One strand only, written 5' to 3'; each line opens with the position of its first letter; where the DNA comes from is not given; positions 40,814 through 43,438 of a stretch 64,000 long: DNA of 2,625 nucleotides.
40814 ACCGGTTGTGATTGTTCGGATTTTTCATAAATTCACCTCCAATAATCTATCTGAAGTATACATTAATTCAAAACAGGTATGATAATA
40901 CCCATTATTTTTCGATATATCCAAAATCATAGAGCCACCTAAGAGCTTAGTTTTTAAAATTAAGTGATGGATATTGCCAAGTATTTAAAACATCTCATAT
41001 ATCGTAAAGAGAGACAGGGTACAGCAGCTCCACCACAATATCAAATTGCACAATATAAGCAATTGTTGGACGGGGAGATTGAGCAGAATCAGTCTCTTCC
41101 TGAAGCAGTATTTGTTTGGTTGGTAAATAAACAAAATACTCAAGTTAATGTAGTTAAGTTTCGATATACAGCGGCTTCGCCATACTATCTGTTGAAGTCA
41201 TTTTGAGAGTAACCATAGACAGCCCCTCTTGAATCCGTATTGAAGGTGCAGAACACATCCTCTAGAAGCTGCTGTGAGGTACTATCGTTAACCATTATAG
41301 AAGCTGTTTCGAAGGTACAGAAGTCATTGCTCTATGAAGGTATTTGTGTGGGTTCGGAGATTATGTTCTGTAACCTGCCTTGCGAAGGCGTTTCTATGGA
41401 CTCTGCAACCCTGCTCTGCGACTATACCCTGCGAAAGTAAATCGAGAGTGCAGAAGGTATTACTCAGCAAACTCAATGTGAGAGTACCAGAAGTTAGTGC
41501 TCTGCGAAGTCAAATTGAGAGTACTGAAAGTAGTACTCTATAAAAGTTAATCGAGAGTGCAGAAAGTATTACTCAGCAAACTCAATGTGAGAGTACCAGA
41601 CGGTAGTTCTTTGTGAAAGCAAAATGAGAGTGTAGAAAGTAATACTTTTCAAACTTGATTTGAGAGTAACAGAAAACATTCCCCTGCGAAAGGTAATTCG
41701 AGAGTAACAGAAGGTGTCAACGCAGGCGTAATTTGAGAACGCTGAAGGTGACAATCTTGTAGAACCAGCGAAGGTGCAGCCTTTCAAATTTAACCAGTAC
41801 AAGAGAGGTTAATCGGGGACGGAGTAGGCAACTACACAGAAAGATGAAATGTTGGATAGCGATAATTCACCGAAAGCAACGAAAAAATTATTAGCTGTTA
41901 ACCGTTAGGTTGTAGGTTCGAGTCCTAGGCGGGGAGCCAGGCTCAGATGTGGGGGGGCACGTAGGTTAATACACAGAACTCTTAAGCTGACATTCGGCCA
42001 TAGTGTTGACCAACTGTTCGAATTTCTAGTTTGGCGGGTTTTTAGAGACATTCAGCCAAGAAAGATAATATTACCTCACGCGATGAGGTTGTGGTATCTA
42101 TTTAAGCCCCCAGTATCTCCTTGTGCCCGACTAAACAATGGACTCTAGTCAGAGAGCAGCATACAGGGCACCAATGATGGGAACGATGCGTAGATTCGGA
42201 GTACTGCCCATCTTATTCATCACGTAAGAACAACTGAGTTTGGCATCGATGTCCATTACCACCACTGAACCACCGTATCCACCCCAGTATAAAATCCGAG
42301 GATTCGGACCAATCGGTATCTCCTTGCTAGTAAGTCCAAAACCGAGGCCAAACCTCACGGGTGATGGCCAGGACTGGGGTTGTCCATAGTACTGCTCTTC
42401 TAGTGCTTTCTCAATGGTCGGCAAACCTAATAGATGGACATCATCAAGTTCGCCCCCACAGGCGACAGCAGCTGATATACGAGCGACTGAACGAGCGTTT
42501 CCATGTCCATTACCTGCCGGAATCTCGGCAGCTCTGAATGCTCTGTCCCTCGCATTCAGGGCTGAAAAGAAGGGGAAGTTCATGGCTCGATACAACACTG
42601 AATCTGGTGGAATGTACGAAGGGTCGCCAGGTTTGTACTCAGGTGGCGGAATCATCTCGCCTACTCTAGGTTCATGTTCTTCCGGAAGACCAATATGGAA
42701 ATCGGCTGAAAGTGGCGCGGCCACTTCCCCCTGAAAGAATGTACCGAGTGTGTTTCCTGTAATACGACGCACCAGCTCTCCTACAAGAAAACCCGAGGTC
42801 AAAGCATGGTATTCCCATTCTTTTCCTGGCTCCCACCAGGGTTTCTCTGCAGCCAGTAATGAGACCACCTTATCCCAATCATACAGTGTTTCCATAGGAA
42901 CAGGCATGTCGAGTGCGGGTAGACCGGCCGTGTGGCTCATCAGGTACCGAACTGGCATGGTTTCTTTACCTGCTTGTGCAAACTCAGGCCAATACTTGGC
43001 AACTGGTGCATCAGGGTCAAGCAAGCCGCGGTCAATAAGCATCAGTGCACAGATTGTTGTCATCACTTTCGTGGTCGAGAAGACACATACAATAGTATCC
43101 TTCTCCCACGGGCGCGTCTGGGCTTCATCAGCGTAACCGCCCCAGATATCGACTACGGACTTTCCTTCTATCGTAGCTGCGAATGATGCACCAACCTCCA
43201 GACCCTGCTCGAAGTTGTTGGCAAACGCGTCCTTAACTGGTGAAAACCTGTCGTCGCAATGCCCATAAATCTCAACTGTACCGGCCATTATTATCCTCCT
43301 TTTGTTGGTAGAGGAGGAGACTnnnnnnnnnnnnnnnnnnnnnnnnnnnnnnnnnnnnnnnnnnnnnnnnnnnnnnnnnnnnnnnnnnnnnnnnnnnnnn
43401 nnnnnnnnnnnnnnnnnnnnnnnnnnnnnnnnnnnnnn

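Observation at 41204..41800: About 16 tandem ~36-nt GAGAGT-phased repeats with internal palindromes: candidate sopC-like centromere or iteron array in an island remnant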

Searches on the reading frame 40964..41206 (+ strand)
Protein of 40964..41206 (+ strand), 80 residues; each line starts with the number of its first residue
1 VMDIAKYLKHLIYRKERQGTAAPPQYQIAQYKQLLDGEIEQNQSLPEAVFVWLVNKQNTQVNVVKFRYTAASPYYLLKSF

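Call 7: search_protein_families(library=pfam, proteins=[window:40964-41206:+], max_evalue=0.01)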
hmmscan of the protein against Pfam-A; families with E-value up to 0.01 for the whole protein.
window:40964-41206:+ (80 aa): 0 families

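Call 17: find_homologous_proteins(query=window:40967-41203:+, max_evalue=0.01)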
Query seq(79 aa) (79 aa): 1 proteins with E <= 0.01 among 1 candidates.
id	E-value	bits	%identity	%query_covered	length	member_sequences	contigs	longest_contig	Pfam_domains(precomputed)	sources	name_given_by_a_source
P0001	3.5e-45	168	100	100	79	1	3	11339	-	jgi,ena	-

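Call 66: search_protein_representatives(protein=window:40967-41203:+)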
Query: 79 residues. Proteins with E-value up to 0.001 (for the whole library): 1; up to 1e-10: 1; up to 1e-30: 1. The best 1 are listed.
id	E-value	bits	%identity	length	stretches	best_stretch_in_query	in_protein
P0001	1.1e-45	168.3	100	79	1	1-79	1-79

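Call 69: search_protein_families(library=pfam, proteins=[window:40967-41203:+], max_evalue=10)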
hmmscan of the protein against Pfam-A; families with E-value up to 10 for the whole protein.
seq(79 aa): 0 families

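Call 70: search_protein_families(library=padloc, proteins=[window:40967-41203:+], max_evalue=0.01)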
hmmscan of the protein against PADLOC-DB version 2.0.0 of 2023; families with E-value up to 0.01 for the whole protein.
window:40967-41203:+ (79 aa): 0 families

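Call 71: find_encoding_contigs(protein=P0001, flank=6000, max_places=6)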
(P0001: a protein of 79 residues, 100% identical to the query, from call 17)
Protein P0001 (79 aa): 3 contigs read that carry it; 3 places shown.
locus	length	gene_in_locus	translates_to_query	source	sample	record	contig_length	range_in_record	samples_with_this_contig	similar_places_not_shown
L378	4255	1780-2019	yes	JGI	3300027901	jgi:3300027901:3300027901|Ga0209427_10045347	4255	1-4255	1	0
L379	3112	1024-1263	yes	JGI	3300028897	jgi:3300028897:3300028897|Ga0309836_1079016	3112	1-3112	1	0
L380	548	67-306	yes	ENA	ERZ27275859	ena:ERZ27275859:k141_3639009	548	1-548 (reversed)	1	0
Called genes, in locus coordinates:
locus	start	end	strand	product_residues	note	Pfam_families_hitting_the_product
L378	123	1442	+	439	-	-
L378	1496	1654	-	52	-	-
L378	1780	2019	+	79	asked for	-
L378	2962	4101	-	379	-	PF00144:Beta-lactamase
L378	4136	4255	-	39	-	?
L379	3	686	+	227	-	?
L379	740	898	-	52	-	-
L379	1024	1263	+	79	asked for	-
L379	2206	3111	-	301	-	?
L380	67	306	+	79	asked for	-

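Call 81: predict_structure(protein=window:40967-41203:+)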
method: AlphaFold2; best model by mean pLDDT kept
length: 79 residues; sequences in the alignment: 1
mean_pLDDT: 58.2   pTM: 0.40
mean pLDDT of the five models: 58.2, 47.6, 44.7, 44.1, 41.6
residues with pLDDT >= 90: 0; 70-90: 2; 50-70: 65; < 50: 12
segments of 3 or more residues with pLDDT < 50: 36-42, 69-71
pLDDT, mean of each block of 10 residues (from residue 1): 64 60 57 50 55 68 60 51
secondary structure, 60 per line:
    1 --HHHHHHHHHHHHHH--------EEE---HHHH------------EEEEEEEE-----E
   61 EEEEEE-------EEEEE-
elements in order: H3-16 E25-27 H31-34 E47-54 E60-66 E74-78

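Call 94: search_protein_families(library=phrogs, proteins=[window:40967-41203:+], max_evalue=0.01)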
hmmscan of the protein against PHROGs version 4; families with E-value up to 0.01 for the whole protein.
window:40967-41203:+ (79 aa): 0 families

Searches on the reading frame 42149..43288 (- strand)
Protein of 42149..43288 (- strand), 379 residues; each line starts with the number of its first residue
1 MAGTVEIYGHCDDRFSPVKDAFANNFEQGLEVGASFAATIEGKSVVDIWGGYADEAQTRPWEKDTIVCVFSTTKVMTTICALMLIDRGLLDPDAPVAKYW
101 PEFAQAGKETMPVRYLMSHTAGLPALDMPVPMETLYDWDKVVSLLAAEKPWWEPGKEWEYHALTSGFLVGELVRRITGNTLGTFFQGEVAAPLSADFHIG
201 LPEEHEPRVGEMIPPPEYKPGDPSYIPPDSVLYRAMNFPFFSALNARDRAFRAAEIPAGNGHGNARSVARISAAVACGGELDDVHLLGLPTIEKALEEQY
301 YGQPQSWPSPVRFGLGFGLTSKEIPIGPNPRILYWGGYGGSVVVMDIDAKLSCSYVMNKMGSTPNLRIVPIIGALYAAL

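Call 7: search_protein_families(library=pfam, proteins=[window:42149-43288:-], max_evalue=0.01)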
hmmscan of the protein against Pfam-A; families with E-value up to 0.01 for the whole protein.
window:42149-43288:- (379 aa): 1 family
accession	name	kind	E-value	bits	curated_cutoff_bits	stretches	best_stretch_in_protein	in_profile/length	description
PF00144.29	Beta-lactamase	-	7.3e-70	236.2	27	1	22-366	1-317/329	Beta-lactamase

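Call 11: find_encoding_contigs(protein=window:42149-43288:-, flank=10000, max_places=8)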
Protein window:42149-43288:- (379 aa): 2 contigs read that carry it; 2 places shown.
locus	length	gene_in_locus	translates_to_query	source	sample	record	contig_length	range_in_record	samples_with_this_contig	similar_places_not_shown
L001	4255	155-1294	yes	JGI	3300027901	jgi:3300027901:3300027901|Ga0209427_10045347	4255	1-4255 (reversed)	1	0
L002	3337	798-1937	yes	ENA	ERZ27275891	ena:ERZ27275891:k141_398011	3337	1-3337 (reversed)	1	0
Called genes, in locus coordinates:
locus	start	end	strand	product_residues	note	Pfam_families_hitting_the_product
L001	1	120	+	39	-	?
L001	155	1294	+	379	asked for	PF00144:Beta-lactamase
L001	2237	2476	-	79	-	-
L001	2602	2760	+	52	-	-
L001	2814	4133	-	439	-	-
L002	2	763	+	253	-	?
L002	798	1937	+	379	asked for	PF00144:Beta-lactamase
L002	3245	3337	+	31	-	?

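Call 40: find_homologous_proteins(query=window:42149-43288:-, max_evalue=1e-40)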
Query window:42149-43288:- (379 aa): 7989 proteins with E <= 1e-40 among 8000 candidates; the best 120 are listed.
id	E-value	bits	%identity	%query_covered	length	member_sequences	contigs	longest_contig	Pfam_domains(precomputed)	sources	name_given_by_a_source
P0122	9.3e-262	886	100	100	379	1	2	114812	PF00144.30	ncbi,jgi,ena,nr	ncbi:MAG TPA: beta-lactamase family protein [Dehalococcoidia bacterium]|nr:beta-lactamase family pro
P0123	1.8e-240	816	91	100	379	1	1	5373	PF00144.30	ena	-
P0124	2.4e-240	816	91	100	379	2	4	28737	PF00144.30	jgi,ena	-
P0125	4.6e-230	782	87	99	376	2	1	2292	PF00144.30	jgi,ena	-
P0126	2.5e-228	776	87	100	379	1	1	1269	PF00144.30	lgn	-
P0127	1.7e-223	760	85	100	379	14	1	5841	PF00144.30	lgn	-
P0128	2.6e-214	730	81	100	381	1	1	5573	PF00144.30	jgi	jgi:CubicO group peptidase (beta-lactamase class C family)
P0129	7.4e-210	715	80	100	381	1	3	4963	PF00144.30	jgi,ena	-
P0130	9.8e-209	712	79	100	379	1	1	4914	PF00144.30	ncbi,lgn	-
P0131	8.8e-208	709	78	100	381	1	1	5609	PF00144.30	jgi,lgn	jgi:CubicO group peptidase (beta-lactamase class C family)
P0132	1.5e-206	705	78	100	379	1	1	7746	PF00144.30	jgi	jgi:CubicO group peptidase (beta-lactamase class C family)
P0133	4.6e-206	703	77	100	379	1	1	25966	PF00144.30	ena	-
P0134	1.3e-205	701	79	100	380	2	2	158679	PF00144.30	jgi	jgi:CubicO group peptidase (beta-lactamase class C family)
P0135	7.9e-205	699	77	100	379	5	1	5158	PF00144.30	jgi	jgi:CubicO group peptidase (beta-lactamase class C family)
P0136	1.0e-199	682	76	100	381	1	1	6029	PF00144.30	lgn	-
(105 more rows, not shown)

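Call 41: find_encoding_contigs(protein=P0124, flank=6000, max_places=4)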
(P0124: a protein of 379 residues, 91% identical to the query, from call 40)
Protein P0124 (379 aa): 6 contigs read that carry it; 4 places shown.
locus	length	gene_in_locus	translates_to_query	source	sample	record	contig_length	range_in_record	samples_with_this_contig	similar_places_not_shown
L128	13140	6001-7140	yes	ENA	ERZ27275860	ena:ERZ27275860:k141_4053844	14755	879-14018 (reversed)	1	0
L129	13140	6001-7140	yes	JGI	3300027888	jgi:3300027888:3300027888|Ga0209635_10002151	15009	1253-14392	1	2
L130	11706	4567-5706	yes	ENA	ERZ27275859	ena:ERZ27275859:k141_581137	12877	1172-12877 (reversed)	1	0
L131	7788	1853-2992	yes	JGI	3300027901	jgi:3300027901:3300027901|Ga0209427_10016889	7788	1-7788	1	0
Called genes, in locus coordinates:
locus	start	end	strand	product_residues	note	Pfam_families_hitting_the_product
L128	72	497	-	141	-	PF07366:SnoaL, PF12680:SnoaL_2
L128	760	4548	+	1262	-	PF12773:DZR, PF13240:Zn_Ribbon_1 (weak), PF00069:Pkinase, PF07714:PK_Tyr_Ser-Thr, PF13424:TPR_12 (faint), PF13191:AAA_16, PF13401:AAA_22 (faint)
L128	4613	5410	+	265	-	-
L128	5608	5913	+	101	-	-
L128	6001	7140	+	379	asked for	PF00144:Beta-lactamase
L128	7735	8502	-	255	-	-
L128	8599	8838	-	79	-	-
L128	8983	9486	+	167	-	PF01844:HNH, PF14279:HNH_5 (weak)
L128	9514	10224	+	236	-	-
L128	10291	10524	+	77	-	-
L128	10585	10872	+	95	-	-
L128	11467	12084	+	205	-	-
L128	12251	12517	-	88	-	-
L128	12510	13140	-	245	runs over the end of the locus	-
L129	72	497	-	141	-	PF07366:SnoaL, PF12680:SnoaL_2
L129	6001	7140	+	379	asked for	PF00144:Beta-lactamase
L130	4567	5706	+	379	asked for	PF00144:Beta-lactamase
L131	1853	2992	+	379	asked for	PF00144:Beta-lactamase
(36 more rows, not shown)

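Call 42: find_encoding_contigs(protein=P0123, flank=6000, max_places=3)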
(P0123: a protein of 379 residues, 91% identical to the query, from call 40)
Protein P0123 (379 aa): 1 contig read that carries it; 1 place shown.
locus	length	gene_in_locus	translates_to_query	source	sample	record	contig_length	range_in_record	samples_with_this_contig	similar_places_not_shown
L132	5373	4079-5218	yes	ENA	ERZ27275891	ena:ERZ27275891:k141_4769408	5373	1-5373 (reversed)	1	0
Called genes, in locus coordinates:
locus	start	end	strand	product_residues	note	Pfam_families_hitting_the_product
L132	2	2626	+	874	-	?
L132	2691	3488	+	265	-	-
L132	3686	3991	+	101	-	-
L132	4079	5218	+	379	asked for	PF00144:Beta-lactamase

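Call 43: find_encoding_contigs(protein=P0127, flank=6000, max_places=3)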
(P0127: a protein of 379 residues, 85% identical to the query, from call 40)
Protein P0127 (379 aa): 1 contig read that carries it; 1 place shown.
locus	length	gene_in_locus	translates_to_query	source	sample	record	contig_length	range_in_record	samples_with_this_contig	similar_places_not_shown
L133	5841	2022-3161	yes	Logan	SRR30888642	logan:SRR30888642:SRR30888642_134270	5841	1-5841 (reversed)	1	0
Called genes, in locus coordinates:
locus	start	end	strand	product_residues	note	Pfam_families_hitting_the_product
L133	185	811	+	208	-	PF02577:BFN_dom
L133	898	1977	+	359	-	PF12837:Fer4_6 (faint), PF12838:Fer4_7 (weak), PF13187:Fer4_9 (weak), PF13237:Fer4_10 (weak), PF14697:Fer4_21, PF00037:Fer4 (weak), PF12797:Fer4_2 (weak)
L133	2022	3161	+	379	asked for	PF00144:Beta-lactamase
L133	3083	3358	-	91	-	-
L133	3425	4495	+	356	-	PF00586:AIRS, PF02769:AIRS_C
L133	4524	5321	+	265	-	PF00702:Hydrolase, PF05116:S6PP (weak), PF08282:Hydrolase_3, PF12710:HAD (faint), PF05116:S6PP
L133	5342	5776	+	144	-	PF00583:Acetyltransf_1, PF13673:Acetyltransf_10, PF13444:Acetyltransf_5 (weak), PF23209:IDM1_C (weak), PF13508:Acetyltransf_7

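Call 52: find_encoding_contigs(protein=P0125, flank=6000, max_places=4)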
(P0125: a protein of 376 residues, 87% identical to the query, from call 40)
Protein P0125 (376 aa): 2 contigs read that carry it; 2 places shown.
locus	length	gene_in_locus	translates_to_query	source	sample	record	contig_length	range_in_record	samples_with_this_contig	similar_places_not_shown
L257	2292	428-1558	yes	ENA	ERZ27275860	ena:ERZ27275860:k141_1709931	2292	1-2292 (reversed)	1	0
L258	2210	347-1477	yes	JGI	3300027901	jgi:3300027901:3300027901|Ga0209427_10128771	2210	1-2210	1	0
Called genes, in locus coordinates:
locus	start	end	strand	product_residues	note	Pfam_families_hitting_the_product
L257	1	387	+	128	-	?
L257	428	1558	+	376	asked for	PF00144:Beta-lactamase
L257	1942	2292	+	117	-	?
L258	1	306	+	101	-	?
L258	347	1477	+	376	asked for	PF00144:Beta-lactamase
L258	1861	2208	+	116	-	?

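Call 82: find_encoding_contigs(protein=P0134, flank=5000, max_places=2)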
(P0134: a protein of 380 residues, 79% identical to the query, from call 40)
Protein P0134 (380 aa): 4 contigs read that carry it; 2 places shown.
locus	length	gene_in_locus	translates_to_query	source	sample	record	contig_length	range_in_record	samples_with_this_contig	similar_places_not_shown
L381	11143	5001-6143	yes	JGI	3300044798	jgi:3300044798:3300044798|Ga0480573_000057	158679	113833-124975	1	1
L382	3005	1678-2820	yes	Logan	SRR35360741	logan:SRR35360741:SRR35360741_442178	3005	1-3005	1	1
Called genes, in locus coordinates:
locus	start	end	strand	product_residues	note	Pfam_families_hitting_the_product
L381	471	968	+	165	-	PF12641:Flavodoxin_3 (weak), PF12724:Flavodoxin_5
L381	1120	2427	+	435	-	PF00135:COesterase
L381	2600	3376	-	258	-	PF01909:NTP_transf_2, PF18765:Polbeta (weak), PF13427:AadA_C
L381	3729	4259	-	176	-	PF01135:PCMT (weak), PF02353:CMAS (weak), PF13489:Methyltransf_23, PF01209:Ubie_methyltran, PF13847:Methyltransf_31, PF08241:Methyltransf_11, PF08242:Methyltransf_12, PF13649:Methyltransf_25, +1 more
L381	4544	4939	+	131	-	-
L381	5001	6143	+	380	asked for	PF00144:Beta-lactamase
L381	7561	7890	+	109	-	PF01381:HTH_3, PF12844:HTH_19, PF13560:HTH_31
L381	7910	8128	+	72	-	-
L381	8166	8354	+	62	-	-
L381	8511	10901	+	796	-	PF00072:Response_reg, PF00989:PAS, PF08447:PAS_3, PF00989:PAS, PF08448:PAS_4, PF13426:PAS_9, PF08447:PAS_3, PF00989:PAS, +6 more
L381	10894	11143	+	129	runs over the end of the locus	PF00072:Response_reg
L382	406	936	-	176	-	PF01135:PCMT (weak), PF02353:CMAS (weak), PF13489:Methyltransf_23, PF01209:Ubie_methyltran, PF13847:Methyltransf_31, PF08241:Methyltransf_11, PF08242:Methyltransf_12, PF13649:Methyltransf_25, +1 more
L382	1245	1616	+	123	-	-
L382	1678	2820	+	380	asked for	PF00144:Beta-lactamase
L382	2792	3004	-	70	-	?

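Call 83: find_encoding_contigs(protein=P0128, flank=5000, max_places=2)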
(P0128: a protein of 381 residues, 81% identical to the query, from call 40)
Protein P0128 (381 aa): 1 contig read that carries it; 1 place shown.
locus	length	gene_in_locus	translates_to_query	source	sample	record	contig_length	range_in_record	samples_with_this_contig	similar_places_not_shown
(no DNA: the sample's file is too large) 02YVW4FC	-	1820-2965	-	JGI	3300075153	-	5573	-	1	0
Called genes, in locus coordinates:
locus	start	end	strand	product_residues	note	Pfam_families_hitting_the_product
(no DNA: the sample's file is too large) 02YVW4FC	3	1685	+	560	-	?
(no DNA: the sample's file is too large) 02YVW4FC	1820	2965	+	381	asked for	PF00144:Beta-lactamase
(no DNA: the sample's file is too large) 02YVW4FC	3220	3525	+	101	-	-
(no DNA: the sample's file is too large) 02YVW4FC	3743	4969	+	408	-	PF07969:Amidohydro_3 (faint), PF01979:Amidohydro_1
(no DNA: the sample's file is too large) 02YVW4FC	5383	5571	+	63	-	?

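Call 84: find_encoding_contigs(protein=P0132, flank=5000, max_places=2)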
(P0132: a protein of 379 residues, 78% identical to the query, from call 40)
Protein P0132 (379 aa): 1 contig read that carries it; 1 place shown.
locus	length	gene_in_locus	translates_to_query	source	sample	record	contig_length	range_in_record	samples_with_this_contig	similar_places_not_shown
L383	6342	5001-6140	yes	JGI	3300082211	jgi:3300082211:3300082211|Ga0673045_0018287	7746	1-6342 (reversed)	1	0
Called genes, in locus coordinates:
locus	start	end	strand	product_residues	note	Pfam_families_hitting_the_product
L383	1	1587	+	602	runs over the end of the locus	PF13188:PAS_8 (faint), PF01590:GAF, PF13185:GAF_2, PF13492:GAF_3 (weak), PF00990:GGDEF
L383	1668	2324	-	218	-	PF07947:YhhN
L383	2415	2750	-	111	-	PF06050:HGD-D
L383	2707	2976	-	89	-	PF06050:HGD-D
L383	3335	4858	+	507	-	PF00890:FAD_binding_2, PF01266:DAO (weak), PF03486:HI0933_like (faint), PF12831:FAD_oxidored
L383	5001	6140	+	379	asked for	PF00144:Beta-lactamase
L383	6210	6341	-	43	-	?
